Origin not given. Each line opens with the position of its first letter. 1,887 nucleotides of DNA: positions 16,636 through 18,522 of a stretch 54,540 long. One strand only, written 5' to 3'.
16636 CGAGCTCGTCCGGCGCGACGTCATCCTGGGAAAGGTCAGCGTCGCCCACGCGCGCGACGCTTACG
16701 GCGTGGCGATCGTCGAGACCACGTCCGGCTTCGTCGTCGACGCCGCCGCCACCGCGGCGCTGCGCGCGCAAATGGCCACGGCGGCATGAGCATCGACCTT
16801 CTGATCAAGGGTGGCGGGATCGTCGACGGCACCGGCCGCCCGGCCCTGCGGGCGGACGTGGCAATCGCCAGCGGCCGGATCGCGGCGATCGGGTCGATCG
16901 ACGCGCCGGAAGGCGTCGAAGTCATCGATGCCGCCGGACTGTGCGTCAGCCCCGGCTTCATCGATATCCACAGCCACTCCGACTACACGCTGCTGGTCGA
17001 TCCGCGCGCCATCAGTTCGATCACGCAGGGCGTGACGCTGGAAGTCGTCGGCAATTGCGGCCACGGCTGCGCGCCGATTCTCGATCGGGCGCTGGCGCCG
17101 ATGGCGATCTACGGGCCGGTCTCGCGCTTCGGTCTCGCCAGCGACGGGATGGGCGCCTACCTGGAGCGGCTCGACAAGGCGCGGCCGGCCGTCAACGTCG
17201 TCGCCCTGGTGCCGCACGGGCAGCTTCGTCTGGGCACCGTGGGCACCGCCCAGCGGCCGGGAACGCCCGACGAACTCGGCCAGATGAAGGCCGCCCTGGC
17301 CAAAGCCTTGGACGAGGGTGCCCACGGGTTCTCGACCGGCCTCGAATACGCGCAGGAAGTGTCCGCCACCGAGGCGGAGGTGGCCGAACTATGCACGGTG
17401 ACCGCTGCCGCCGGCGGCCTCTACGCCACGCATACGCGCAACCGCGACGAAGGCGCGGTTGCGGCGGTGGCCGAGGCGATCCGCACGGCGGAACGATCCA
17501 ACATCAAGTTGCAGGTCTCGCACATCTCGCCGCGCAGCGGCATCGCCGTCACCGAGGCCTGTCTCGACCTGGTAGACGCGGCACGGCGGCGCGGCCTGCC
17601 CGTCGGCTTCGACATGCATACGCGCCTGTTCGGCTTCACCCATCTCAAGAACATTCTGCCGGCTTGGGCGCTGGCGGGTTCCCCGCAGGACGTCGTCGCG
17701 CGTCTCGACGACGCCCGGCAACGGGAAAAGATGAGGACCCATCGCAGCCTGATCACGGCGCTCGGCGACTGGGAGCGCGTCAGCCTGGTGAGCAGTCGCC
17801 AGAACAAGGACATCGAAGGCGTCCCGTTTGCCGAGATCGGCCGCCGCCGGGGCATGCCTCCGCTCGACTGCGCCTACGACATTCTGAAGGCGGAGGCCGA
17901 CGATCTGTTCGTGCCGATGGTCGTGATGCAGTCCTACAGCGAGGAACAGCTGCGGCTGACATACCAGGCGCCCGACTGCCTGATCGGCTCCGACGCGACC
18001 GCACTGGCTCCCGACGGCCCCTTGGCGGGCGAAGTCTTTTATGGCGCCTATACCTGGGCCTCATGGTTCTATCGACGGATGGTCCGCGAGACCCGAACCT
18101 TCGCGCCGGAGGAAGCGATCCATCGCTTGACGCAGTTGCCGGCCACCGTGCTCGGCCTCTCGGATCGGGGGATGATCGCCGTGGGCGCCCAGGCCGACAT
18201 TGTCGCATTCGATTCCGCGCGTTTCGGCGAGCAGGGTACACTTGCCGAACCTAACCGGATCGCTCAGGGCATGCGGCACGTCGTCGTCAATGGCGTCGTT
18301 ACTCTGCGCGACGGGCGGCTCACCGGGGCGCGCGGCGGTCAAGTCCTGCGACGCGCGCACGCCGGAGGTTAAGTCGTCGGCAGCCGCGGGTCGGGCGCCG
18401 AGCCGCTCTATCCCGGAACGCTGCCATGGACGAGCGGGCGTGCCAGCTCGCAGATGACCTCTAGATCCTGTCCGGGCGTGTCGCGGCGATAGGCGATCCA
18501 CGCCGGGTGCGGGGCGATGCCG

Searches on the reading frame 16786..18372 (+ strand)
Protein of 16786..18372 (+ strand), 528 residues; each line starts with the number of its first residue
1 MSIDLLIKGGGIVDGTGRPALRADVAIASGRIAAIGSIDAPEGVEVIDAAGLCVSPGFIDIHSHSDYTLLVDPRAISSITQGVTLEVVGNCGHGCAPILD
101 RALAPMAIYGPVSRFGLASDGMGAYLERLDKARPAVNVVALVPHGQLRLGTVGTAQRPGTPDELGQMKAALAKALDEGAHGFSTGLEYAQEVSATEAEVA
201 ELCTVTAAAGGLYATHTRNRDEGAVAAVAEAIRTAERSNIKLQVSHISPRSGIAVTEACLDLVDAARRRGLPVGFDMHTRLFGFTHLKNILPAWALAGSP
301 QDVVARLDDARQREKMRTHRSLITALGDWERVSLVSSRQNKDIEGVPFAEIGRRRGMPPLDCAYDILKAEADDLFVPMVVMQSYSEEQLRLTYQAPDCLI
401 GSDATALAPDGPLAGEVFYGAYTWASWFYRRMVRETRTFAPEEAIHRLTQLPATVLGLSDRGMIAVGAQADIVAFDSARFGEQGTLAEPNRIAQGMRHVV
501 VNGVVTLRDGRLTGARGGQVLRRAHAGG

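Call 5: search_protein_families(library=pfam, proteins=[window:16786-18372:+])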
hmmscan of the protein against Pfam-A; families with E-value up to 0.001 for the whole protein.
window:16786-18372:+ (528 aa): 2 families
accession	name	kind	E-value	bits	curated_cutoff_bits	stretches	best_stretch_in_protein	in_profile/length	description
PF07969.17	Amidohydro_3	-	1.6e-28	100.9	29.7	1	45-506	1-471/472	Amidohydrolase family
PF01979.26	Amidohydro_1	-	3.2e-12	46.8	25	1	432-504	275-343/345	Amidohydrolase family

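Call 7: search_protein_families(library=ncbifam, proteins=[window:16786-18372:+], max_evalue=0.00001)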
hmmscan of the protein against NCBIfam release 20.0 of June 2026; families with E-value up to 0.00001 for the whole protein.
window:16786-18372:+ (528 aa): 43 families (the best 25 are shown)
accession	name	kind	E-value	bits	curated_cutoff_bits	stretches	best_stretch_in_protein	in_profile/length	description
NF006560.0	PRK09061.1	subfamily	3.6e-46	157.5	340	2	3-275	26-287/517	amidohydrolase family protein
NF006689.0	PRK09237.1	equivalog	6.7e-17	61.1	371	1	2-85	2-88/383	amidohydrolase/deacetylase family metallohydrolase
TIGR03178.1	allantoinase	equivalog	1.7e-15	56.8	357.85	1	4-64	1-59/441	allantoinase AllB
TIGR00857.1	pyrC_multi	subfamily_domain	1.3e-14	54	279.05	1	21-65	4-48/412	dihydroorotase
NF004839.0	PRK06189.1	equivalog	9.5e-14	50.9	631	1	1-66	1-64/451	allantoinase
TIGR02033.1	D-hydantoinase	equivalog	1.5e-13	50.5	393.25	1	5-68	1-63/454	dihydropyrimidinase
NF009059.0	PRK12393.1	equivalog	4.1e-13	48.8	543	0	19-70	25-76/460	amidohydrolase family protein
NF005791.0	PRK07627.1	equivalog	6.3e-13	48.4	442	1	5-63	3-62/425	dihydroorotase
NF011989.0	PRK15446.2-5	equivalog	1.8e-12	46.7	565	1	22-65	20-63/385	alpha-D-ribose 1-methylphosphonate 5-triphosphate diphosphatase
TIGR02318.1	phosphono_phnM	equivalog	1.2e-11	44.2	390.55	0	433-477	314-358/376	phosphonate metabolism protein PhnM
NF011990.0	PRK15446.2-6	subfamily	1.7e-11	43.5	233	0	22-83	19-83/390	alpha-D-ribose 1-methylphosphonate 5-triphosphate diphosphatase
NF006559.0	PRK09060.1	equivalog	1.8e-11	43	482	1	2-64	4-64/444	dihydroorotase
NF006845.0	PRK09357.2-6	equivalog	2.2e-11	43.1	728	1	4-65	2-64/428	dihydroorotase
NF006839.0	PRK09357.1-4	equivalog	2.2e-11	43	576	1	5-64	2-61/422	dihydroorotase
TIGR01178.1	ade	equivalog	5.3e-11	41.7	472.5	1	4-72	1-66/552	adenine deaminase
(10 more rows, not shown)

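Call 9: search_solved_structures(query=window:16786-18372:+, max_evalue=0.00001, show_alignments=1)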
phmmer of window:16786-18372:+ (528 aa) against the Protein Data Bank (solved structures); distinct sequences matched with E-value up to 0.00001: 27.
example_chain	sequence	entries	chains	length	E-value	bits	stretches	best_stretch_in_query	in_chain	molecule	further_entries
3gip_A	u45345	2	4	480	6e-61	209.8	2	3-278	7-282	N-acyl-D-glutamate deacylase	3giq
9g5m_A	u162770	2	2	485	4.3e-58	200.4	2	1-247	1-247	Amidohydrolase family protein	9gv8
1m7j_A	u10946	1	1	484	1.9e-56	194.9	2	3-289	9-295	D-aminoacylase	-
1rjp_A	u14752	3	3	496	2.1e-56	194.8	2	3-289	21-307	D-aminoacylase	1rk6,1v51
1rjq_A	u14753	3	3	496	2.5e-56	194.6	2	3-289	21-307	D-aminoacylase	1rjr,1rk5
1v4y_A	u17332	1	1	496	6.2e-55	190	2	3-289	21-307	D-aminoacylase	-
9kb1_A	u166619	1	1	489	8.8e-51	176.2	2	3-248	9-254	PpOngB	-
9kb3_A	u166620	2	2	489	3.2e-50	174.4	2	3-248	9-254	Carbohydrate de-N-acetylated protein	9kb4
3nqb_A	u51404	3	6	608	9.4e-12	47.5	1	3-85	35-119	Adenine deaminase 2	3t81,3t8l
1gkp_A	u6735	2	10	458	4e-09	38.8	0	5-65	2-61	HYDANTOINASE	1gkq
8hfd_A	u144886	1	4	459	2.6e-08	36.1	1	1-65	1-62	Allantoinase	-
3e74_A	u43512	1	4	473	3e-08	35.9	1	1-65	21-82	Allantoinase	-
1nfg_A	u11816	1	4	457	7e-08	34.7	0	3-74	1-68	D-hydantoinase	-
4tqt_A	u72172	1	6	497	1.6e-07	33.5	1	6-66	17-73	D-hydantoinase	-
3ooq_A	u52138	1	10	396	2e-07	33.2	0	2-65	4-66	amidohydrolase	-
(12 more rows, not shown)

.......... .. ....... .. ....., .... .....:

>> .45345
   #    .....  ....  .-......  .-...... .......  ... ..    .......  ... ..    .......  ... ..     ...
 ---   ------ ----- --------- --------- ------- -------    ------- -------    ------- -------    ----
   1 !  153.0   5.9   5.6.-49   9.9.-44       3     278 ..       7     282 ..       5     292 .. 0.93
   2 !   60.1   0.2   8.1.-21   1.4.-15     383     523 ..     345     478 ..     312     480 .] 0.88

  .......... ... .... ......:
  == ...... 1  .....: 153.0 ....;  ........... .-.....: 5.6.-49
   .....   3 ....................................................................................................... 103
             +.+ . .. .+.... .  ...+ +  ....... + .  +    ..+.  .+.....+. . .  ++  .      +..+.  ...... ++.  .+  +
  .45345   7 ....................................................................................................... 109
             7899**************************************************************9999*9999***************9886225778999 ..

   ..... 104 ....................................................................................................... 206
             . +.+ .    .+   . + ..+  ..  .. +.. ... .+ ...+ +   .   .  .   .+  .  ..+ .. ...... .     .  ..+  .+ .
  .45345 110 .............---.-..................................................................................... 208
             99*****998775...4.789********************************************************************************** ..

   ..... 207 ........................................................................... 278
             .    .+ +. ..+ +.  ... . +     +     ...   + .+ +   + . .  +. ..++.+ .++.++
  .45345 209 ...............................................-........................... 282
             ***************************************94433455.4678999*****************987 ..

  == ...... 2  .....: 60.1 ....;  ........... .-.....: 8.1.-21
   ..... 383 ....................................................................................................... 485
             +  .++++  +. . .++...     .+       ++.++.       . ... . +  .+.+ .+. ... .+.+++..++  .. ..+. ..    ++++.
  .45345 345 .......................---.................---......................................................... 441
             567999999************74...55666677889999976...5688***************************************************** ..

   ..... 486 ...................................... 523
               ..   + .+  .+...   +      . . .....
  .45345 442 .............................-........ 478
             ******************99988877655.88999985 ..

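Call 15: find_homologous_proteins(query=window:16786-18372:+, max_evalue=1e-30)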
Query window:16786-18372:+ (528 aa): 4605 proteins with E <= 1e-30 among 8000 candidates; the best 120 are listed.
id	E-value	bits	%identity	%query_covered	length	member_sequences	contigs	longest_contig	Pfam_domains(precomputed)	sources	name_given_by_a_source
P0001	0.0e+0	1165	99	100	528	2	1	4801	PF07969.18,PF01979.27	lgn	-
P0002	1.4e-205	702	62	99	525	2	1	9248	PF07969.18,PF01979.27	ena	-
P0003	7.1e-205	700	62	99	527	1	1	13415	PF07969.18,PF01979.27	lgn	-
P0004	9.4e-205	699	61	99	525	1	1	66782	PF07969.18,PF01979.27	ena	-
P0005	1.1e-204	699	62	99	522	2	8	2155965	PF07969.18,PF01979.27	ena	-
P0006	1.7e-204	698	62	99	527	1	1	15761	PF07969.18,PF01979.27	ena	-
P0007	5.2e-204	697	62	98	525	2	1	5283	PF07969.18,PF01979.27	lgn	-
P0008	5.3e-204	697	61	99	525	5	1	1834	PF07969.18,PF01979.27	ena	-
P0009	1.2e-202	692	60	99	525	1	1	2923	PF07969.18,PF01979.27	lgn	-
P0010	3.3e-202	691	61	99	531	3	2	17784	PF07969.18,PF01979.27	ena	-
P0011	3.8e-201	687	61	99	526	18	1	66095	PF07969.18,PF01979.27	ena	-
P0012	1.0e-200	686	62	99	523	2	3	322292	PF07969.18,PF01979.27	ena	-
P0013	2.1e-200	685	60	99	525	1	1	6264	PF07969.18,PF01979.27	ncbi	-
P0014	5.9e-200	683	61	99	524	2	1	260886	PF07969.18,PF01979.27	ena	-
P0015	8.9e-200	683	61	99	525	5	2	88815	PF07969.18,PF01979.27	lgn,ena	-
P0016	1.8e-199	682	59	99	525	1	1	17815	PF07969.18,PF01979.27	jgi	jgi:N-acyl-D-amino-acid deacylase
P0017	2.4e-199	681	59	100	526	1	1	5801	PF07969.18,PF01979.27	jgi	jgi:N-acyl-D-amino-acid deacylase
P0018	9.4e-199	679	61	99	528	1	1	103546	PF07969.18,PF01979.27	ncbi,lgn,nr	ncbi:MAG: amidohydrolase family protein [Proteobacteria bacterium]|nr:amidohydrolase family protein 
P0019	1.2e-198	679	60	98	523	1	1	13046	PF07969.18,PF01979.27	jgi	jgi:N-acyl-D-aspartate/D-glutamate deacylase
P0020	1.4e-198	679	60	99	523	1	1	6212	PF07969.18,PF01979.27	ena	-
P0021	2.8e-198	678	60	99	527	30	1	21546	PF07969.18,PF01979.27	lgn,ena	-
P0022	4.2e-198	677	61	99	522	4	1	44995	PF07969.18,PF01979.27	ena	-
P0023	5.0e-198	677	60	100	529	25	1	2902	PF07969.18,PF01979.27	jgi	jgi:N-acyl-D-aspartate/D-glutamate deacylase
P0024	7.3e-198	676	62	99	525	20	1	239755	PF07969.18,PF01979.27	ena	-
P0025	8.7e-197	673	60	99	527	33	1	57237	PF07969.18,PF01979.27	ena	-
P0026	9.2e-197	673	58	99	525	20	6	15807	PF07969.18,PF01979.27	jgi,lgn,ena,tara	tara:strand:- start:435 stop:2012 length:1578 start_codon:yes stop_codon:yes gene_type:complete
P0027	1.1e-196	672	59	99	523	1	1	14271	PF07969.18,PF01979.27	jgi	jgi:N-acyl-D-amino-acid deacylase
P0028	5.2e-196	670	59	99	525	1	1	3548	PF07969.18,PF01979.27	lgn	-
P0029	5.5e-196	670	59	97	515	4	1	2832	PF07969.18,PF01979.27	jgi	jgi:N-acyl-D-aspartate/D-glutamate deacylase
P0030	1.7e-195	669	60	99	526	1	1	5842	PF07969.18,PF01979.27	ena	-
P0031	5.1e-195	667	60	99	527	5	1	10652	PF07969.18,PF01979.27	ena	-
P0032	8.2e-195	666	59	98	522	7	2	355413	PF07969.18,PF01979.27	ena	-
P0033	1.4e-194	666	59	99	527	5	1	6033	PF07969.18,PF01979.27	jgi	-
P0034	1.8e-194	665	60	99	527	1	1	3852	PF07969.18,PF01979.27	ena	-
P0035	2.5e-194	665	58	99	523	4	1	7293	PF07969.18,PF01979.27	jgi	jgi:N-acyl-D-amino-acid deacylase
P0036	2.8e-194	665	59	99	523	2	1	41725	PF07969.18,PF01979.27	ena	-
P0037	4.6e-194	664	61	99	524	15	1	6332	PF07969.18,PF01979.27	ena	-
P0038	7.5e-194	663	60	99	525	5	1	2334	PF07969.18,PF01979.27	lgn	-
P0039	1.4e-193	662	59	96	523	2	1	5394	PF07969.18,PF01979.27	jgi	jgi:N-acyl-D-aspartate/D-glutamate deacylase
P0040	2.2e-193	662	60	98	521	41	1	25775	PF07969.18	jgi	jgi:N-acyl-D-aspartate/D-glutamate deacylase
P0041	3.8e-193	661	57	99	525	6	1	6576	PF07969.18,PF01979.27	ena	-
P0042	4.3e-193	661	60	99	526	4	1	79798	PF07969.18,PF01979.27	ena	-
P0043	7.1e-193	660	61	99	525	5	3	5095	PF07969.18,PF01979.27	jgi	jgi:N-acyl-D-aspartate/D-glutamate deacylase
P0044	4.3e-192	657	58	99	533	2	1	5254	PF07969.18,PF01979.27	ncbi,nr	ncbi:MAG: amidohydrolase family protein [Methylobacteriaceae bacterium]|nr:amidohydrolase family pro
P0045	4.3e-192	657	59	99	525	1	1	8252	PF07969.18,PF01979.27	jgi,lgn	jgi:N-acyl-D-aspartate/D-glutamate deacylase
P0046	5.0e-192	657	59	99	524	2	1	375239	PF07969.18,PF01979.27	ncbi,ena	-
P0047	5.5e-192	657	58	99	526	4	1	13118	PF07969.18,PF01979.27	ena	-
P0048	8.7e-192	656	59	99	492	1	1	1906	PF07969.18,PF01979.27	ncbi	-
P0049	1.1e-191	656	60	98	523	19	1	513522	PF07969.18,PF01979.27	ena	-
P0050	2.6e-190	651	59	98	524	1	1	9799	PF07969.18,PF01979.27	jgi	jgi:N-acyl-D-aspartate/D-glutamate deacylase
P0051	2.8e-190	651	58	98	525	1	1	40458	PF07969.18,PF01979.27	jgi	jgi:N-acyl-D-amino-acid deacylase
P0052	4.8e-190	651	56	99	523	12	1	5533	PF07969.18,PF01979.27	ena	-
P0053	1.2e-189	649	58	99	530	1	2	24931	PF07969.18,PF01979.27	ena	-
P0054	1.3e-189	649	60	98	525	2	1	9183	PF07969.18,PF01979.27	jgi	jgi:N-acyl-D-amino-acid deacylase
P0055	1.2e-188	646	58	98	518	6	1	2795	PF07969.18,PF01979.27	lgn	-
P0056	1.5e-188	646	56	99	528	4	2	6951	PF07969.18,PF01979.27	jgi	jgi:N-acyl-D-amino-acid deacylase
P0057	2.1e-188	645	59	99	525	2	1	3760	PF07969.18,PF01979.27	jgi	jgi:N-acyl-D-amino-acid deacylase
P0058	2.2e-188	645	59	95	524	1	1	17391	PF07969.18,PF01979.27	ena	-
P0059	2.2e-188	645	58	99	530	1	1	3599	PF07969.18,PF01979.27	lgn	-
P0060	3.9e-188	644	56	99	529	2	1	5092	PF07969.18,PF01979.27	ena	-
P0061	8.5e-188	643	63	86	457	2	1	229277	PF07969.18,PF01979.27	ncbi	-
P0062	2.5e-187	642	58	98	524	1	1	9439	PF07969.18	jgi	jgi:N-acyl-D-aspartate/D-glutamate deacylase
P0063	2.6e-187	642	58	99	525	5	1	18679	PF07969.18,PF01979.27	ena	-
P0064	4.9e-187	641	58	99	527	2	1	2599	PF07969.18,PF01979.27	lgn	-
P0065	6.3e-187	640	57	99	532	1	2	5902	PF07969.18,PF01979.27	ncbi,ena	-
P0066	7.0e-187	640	56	99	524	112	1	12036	PF07969.18,PF01979.27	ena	-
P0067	9.4e-187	640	57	99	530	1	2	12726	PF07969.18,PF01979.27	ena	-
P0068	1.1e-186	640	57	99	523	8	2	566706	PF07969.18,PF01979.27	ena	-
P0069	1.5e-186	639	57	98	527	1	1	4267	PF07969.18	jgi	jgi:N-acyl-D-aspartate/D-glutamate deacylase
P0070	1.7e-186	639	58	99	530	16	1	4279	PF07969.18,PF01979.27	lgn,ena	-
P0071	2.1e-186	639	58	99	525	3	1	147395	PF07969.18,PF01979.27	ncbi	ncbi:MAG: amidohydrolase family protein [Dongiaceae bacterium]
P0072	2.6e-186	638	57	99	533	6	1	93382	PF07969.18,PF01979.27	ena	-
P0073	3.0e-186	638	56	99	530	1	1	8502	PF07969.18,PF01979.27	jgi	jgi:N-acyl-D-amino-acid deacylase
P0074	3.5e-186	638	57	99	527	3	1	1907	PF07969.18,PF01979.27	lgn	-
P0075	3.9e-186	638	58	99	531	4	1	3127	PF07969.18,PF01979.27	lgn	-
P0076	5.0e-186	637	59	99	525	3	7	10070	PF07969.18,PF01979.27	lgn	-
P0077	6.7e-186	637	57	99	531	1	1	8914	PF07969.18,PF01979.27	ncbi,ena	-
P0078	1.1e-185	636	58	98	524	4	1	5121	PF07969.18,PF01979.27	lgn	-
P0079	2.4e-185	635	57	99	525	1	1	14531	PF07969.18,PF01979.27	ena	-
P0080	5.5e-185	634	56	99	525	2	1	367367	PF07969.18,PF01979.27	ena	-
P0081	6.4e-185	634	59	99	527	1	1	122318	PF07969.18,PF01979.27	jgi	-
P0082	8.1e-185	633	55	99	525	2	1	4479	PF07969.18,PF01979.27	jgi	jgi:N-acyl-D-amino-acid deacylase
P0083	1.1e-184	633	58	99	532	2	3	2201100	PF07969.18,PF01979.27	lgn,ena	-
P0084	1.2e-184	633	56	99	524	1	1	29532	PF07969.18,PF01979.27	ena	-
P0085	2.0e-184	632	57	99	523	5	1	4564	PF07969.18,PF01979.27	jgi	jgi:N-acyl-D-amino-acid deacylase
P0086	2.3e-184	632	57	99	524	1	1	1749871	PF07969.18,PF01979.27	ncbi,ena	-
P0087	3.8e-184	631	58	98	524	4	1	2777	PF07969.18,PF01979.27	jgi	jgi:N-acyl-D-amino-acid deacylase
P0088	1.4e-183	629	57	99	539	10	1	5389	PF07969.18,PF01979.27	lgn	-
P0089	1.4e-183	629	57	99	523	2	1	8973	PF07969.18,PF01979.27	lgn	-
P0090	3.2e-183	628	57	99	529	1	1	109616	PF07969.18,PF01979.27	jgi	jgi:N-acyl-D-aspartate/D-glutamate deacylase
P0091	3.3e-183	628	57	99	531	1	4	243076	PF07969.18,PF01979.27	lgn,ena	-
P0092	3.3e-183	628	57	100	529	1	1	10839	PF07969.18,PF01979.27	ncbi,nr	ncbi:MAG: hypothetical protein EXQ96_10940 [Alphaproteobacteria bacterium]|nr:hypothetical protein [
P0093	4.0e-183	628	58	100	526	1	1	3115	PF07969.18,PF01979.27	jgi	jgi:N-acyl-D-amino-acid deacylase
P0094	5.8e-183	627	60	95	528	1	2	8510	PF07969.18,PF01979.27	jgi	jgi:N-acyl-D-aspartate/D-glutamate deacylase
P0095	6.3e-183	627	56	99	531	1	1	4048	PF07969.18,PF01979.27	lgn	-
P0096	6.4e-183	627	56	99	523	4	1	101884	PF07969.18,PF01979.27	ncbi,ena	-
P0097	1.0e-182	626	57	98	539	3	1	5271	PF07969.18,PF01979.27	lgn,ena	-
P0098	1.0e-182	626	57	99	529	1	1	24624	PF07969.18,PF01979.27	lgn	-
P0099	1.2e-182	626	57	99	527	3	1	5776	PF07969.18,PF01979.27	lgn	-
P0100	1.6e-182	626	56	99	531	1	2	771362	PF07969.18,PF01979.27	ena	-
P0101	2.4e-182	625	56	99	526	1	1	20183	PF07969.18,PF01979.27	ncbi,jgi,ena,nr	ncbi:MAG: amidohydrolase family protein [Alphaproteobacteria bacterium]|nr:amidohydrolase family pro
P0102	2.5e-182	625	56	99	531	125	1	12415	PF07969.18,PF01979.27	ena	-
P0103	2.7e-182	625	58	99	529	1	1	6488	PF07969.18,PF01979.27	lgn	-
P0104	3.6e-182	625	57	95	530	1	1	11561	PF07969.18,PF01979.27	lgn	-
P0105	4.2e-182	624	57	98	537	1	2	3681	PF07969.18,PF01979.27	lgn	-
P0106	8.3e-182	623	56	99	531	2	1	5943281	PF07969.18,PF01979.27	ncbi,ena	-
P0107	1.6e-181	623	53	98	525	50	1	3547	PF07969.18,PF01979.27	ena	-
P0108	2.3e-181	622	57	99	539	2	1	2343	PF07969.18,PF01979.27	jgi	jgi:N-acyl-D-amino-acid deacylase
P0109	2.3e-181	622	56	99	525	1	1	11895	PF07969.18,PF01979.27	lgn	-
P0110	2.6e-181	622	57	99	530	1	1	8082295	PF07969.18,PF01979.27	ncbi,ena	-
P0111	6.0e-181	621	57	99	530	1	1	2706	PF07969.18,PF01979.27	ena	-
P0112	6.5e-181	620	57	99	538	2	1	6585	PF07969.18,PF01979.27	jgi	jgi:N-acyl-D-aspartate/D-glutamate deacylase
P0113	8.2e-181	620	56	99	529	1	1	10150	PF07969.18,PF01979.27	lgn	-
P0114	9.8e-181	620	56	98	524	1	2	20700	PF07969.18,PF01979.27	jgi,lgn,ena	-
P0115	1.4e-180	619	56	99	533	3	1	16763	PF07969.18,PF01979.27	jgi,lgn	jgi:N-acyl-D-aspartate/D-glutamate deacylase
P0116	1.9e-180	619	57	98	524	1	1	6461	PF07969.18,PF01979.27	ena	-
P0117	3.8e-180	618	56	99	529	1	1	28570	PF07969.18,PF01979.27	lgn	-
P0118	3.8e-180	618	55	99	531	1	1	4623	PF07969.18,PF01979.27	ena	-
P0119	4.0e-180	618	57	99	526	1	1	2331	PF07969.18,PF01979.27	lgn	-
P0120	4.1e-180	618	56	99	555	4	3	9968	PF07969.18,PF01979.27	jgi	-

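Call 17: find_encoding_contigs(protein=P0005, flank=10000, max_places=3)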
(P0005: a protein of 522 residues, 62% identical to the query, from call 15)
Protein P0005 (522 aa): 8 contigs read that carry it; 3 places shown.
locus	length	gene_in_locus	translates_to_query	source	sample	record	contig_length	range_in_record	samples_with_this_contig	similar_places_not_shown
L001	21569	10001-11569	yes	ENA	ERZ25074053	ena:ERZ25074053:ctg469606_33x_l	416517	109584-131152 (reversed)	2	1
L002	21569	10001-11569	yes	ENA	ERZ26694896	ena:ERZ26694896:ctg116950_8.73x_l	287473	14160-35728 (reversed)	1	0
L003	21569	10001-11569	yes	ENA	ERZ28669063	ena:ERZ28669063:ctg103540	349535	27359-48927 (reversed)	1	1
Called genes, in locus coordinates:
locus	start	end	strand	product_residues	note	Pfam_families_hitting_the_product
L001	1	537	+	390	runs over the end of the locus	PF00890:FAD_binding_2 (faint), PF01266:DAO, PF13450:NAD_binding_8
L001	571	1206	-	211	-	PF00857:Isochorismatase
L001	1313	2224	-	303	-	PF00126:HTH_1, PF03466:LysR_substrate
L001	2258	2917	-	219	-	PF12762:DDE_Tnp_IS1595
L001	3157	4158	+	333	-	PF03480:DctP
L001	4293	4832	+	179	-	PF04290:DctQ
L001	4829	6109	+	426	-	PF06808:DctM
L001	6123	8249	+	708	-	PF05378:Hydant_A_N, PF19278:Hydant_A_C (faint), PF01968:Hydantoinase_A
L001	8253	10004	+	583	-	PF02538:Hydantoinase_B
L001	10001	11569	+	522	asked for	PF07969:Amidohydro_3, PF01979:Amidohydro_1 (faint)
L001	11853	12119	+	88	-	PF13565:HTH_32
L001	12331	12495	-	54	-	-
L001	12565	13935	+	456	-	PF14236:DruA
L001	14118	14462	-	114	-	PF14452:Multi_ubiq (weak)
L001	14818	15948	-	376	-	PF20551:DUF6765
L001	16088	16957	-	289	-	-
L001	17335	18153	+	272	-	-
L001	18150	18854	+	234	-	-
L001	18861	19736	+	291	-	-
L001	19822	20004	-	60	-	-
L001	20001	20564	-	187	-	-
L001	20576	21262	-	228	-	-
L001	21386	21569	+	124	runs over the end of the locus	PF00872:Transposase_mut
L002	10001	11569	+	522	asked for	PF07969:Amidohydro_3, PF01979:Amidohydro_1 (faint)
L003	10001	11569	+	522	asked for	PF07969:Amidohydro_3, PF01979:Amidohydro_1 (faint)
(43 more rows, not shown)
